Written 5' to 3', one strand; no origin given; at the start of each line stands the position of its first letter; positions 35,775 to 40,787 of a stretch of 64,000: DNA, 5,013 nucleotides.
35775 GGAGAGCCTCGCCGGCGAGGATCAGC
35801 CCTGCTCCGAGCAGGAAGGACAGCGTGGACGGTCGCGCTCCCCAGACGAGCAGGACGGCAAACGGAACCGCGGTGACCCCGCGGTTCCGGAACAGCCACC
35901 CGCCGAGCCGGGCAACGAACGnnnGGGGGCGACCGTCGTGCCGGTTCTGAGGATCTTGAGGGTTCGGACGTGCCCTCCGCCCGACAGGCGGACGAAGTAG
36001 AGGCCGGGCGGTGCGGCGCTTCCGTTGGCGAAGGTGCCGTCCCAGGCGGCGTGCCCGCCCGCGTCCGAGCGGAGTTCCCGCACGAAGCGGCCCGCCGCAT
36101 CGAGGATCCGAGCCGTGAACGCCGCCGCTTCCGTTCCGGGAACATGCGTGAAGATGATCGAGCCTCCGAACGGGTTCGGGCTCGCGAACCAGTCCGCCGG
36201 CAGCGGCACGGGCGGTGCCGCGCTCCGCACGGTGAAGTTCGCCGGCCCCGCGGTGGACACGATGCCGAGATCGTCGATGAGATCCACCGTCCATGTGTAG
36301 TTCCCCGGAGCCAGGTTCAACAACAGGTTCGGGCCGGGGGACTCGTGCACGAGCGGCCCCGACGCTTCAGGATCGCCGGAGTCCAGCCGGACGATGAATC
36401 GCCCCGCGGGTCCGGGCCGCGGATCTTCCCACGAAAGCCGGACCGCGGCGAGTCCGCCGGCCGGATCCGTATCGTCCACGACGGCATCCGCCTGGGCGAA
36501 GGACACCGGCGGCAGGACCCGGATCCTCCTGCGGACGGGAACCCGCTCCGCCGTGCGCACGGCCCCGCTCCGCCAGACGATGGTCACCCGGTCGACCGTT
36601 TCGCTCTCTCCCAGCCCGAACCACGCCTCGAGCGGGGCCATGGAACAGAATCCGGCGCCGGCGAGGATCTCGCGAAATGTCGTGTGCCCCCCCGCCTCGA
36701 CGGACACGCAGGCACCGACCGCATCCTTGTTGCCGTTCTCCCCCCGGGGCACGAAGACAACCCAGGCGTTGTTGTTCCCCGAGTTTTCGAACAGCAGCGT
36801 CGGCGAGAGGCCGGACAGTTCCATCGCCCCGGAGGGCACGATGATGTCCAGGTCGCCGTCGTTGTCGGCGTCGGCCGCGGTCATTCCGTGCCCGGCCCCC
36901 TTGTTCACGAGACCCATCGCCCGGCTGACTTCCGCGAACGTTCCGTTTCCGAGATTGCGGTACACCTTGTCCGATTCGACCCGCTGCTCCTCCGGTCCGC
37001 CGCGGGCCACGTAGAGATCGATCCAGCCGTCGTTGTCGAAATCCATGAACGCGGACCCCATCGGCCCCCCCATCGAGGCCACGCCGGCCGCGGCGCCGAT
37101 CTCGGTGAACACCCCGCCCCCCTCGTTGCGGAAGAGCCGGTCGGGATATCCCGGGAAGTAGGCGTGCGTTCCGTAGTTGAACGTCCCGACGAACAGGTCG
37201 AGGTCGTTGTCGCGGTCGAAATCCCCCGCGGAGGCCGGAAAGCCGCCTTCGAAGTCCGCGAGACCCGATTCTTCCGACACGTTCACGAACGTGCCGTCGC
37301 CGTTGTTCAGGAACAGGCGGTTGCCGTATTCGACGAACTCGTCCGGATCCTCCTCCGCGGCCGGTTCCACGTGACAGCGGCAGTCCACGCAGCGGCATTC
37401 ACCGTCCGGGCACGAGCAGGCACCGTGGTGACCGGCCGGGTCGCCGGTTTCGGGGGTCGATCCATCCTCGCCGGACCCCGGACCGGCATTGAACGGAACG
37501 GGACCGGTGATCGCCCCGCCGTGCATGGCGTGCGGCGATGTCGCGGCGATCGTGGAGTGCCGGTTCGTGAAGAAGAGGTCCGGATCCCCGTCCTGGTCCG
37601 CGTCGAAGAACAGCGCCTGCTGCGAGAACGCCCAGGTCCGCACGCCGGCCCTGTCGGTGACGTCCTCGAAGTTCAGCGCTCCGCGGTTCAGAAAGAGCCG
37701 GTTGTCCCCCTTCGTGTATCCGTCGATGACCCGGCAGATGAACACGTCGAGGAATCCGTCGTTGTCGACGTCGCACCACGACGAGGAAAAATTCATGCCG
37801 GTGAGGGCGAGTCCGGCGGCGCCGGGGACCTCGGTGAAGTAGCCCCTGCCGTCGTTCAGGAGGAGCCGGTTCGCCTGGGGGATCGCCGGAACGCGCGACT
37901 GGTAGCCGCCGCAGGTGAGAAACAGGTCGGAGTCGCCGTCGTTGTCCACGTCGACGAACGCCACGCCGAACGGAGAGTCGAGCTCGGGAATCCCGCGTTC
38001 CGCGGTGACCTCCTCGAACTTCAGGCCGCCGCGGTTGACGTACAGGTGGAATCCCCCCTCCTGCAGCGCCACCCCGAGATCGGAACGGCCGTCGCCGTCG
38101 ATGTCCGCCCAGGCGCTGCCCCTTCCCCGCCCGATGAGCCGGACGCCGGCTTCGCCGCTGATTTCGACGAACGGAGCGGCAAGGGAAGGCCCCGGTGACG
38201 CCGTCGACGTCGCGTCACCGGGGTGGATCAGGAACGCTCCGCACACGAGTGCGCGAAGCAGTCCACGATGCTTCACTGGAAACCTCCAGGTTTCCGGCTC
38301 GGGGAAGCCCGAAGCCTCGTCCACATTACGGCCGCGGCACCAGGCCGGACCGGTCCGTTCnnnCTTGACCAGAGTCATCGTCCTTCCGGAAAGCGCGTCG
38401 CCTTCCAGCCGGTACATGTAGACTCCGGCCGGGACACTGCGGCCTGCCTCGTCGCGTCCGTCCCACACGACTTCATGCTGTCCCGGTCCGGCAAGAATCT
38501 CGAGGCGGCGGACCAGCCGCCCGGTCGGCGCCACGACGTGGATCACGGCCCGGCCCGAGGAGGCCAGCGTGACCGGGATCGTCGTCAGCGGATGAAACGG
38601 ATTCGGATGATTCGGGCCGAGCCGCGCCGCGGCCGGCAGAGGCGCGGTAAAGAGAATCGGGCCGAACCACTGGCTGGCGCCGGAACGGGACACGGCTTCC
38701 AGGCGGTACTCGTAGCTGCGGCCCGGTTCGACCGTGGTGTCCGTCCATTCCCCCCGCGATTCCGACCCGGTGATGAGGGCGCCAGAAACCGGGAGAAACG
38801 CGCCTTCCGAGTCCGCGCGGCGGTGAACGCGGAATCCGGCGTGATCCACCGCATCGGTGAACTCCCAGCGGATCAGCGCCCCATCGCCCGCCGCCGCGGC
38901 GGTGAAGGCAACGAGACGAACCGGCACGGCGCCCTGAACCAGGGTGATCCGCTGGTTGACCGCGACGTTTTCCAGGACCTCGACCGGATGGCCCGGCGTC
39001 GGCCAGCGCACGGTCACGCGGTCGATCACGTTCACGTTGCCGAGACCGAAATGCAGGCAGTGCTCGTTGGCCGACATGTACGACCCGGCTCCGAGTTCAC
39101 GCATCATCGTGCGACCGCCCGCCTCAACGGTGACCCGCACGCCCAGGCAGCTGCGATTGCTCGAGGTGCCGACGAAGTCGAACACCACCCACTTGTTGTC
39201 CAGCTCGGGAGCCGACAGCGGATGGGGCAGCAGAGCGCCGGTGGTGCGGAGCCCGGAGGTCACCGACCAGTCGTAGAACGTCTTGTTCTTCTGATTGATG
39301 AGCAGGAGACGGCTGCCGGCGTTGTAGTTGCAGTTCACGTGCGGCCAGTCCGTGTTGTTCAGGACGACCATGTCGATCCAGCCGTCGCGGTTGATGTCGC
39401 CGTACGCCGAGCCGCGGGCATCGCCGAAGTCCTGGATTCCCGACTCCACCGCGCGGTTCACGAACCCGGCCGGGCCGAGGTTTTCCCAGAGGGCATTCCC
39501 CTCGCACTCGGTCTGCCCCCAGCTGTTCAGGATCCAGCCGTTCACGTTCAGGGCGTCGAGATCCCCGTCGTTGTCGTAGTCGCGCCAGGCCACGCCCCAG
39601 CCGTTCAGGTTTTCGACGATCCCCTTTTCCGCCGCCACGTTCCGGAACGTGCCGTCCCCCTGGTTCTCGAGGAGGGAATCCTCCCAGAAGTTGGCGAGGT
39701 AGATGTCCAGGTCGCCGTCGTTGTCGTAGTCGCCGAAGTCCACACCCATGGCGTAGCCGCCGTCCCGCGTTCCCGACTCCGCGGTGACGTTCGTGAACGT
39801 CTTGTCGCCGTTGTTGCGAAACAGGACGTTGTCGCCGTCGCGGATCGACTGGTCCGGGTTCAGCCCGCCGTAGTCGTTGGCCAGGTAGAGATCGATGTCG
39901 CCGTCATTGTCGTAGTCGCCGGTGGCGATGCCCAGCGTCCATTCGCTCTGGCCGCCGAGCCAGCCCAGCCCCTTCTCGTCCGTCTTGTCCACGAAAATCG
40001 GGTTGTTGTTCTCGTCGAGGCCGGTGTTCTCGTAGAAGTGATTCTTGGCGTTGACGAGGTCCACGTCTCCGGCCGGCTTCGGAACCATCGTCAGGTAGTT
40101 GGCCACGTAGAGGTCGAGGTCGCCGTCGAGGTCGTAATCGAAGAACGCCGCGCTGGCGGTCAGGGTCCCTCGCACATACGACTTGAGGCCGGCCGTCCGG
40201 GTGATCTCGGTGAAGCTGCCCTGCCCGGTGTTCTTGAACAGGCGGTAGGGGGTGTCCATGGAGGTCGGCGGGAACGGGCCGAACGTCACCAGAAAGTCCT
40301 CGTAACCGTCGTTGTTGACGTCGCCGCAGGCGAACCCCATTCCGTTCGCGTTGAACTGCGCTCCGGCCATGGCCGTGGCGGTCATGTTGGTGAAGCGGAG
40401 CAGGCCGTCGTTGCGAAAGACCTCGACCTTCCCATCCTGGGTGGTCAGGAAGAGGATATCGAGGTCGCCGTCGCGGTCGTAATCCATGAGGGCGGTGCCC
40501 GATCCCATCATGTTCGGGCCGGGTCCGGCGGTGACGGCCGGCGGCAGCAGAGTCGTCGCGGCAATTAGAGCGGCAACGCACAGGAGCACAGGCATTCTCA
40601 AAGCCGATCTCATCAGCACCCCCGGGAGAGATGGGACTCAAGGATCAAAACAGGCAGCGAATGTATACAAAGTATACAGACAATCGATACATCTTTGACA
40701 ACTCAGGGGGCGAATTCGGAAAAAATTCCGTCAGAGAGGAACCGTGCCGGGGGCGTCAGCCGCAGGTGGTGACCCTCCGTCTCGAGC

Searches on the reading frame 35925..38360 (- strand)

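Call 41: search_protein_families(library=pfam, proteins=[window:35925-38360:-], max_evalue=0.001)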
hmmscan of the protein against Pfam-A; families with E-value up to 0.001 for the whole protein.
window:35925-38360:- (812 aa): 4 families
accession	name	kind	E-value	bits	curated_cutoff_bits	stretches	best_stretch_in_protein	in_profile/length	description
PF13517.12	FG-GAP_3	-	5.4e-47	158.7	26.9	6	86-147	1-60/61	FG-GAP-like repeat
PF07593.17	UnbV_ASPIC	-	5.3e-14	52.3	23.4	1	547-613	1-67/68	ASPIC and UnbV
PF01839.29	FG-GAP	-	3.2e-10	40.1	22.1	0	132-148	4-20/37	FG-GAP repeat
PF13860.13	FlgD_ig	-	5.1e-05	23.6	27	1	744-793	21-74/79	FlgD Ig-like domain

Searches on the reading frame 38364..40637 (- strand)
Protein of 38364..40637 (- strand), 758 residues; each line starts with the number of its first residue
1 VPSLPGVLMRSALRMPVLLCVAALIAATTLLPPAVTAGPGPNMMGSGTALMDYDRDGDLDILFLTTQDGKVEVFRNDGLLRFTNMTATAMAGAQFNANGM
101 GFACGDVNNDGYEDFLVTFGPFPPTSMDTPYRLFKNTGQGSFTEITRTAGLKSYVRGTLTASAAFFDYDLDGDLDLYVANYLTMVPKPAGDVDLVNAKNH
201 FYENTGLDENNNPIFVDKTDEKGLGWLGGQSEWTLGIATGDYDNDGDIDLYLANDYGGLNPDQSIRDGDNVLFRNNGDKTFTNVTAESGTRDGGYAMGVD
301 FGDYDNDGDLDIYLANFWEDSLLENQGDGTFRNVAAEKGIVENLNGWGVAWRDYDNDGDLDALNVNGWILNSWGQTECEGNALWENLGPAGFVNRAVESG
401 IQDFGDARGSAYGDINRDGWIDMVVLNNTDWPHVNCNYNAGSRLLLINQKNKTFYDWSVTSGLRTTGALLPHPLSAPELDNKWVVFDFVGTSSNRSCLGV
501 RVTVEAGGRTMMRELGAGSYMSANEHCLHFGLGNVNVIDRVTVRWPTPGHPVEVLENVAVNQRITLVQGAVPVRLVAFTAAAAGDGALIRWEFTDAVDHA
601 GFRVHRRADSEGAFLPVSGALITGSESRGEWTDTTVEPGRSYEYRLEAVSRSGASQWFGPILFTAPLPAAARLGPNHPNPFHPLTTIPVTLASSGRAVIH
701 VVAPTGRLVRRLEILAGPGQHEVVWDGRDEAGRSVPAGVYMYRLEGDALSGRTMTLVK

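Call 41: search_protein_families(library=pfam, proteins=[window:38364-40637:-], max_evalue=0.001)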
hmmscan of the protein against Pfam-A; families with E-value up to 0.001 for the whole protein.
window:38364-40637:- (758 aa): 4 families
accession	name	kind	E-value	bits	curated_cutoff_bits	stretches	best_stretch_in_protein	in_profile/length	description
PF13517.12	FG-GAP_3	-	3.9e-43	146.3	26.9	4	52-117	1-61/61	FG-GAP-like repeat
PF07593.17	UnbV_ASPIC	-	2.5e-16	59.8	23.4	1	498-565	2-68/68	ASPIC and UnbV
PF01839.29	FG-GAP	-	1.1e-06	28.8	22.1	0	101-119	4-22/37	FG-GAP repeat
PF13860.13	FlgD_ig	-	2.2e-06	28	27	1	694-745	22-74/79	FlgD Ig-like domain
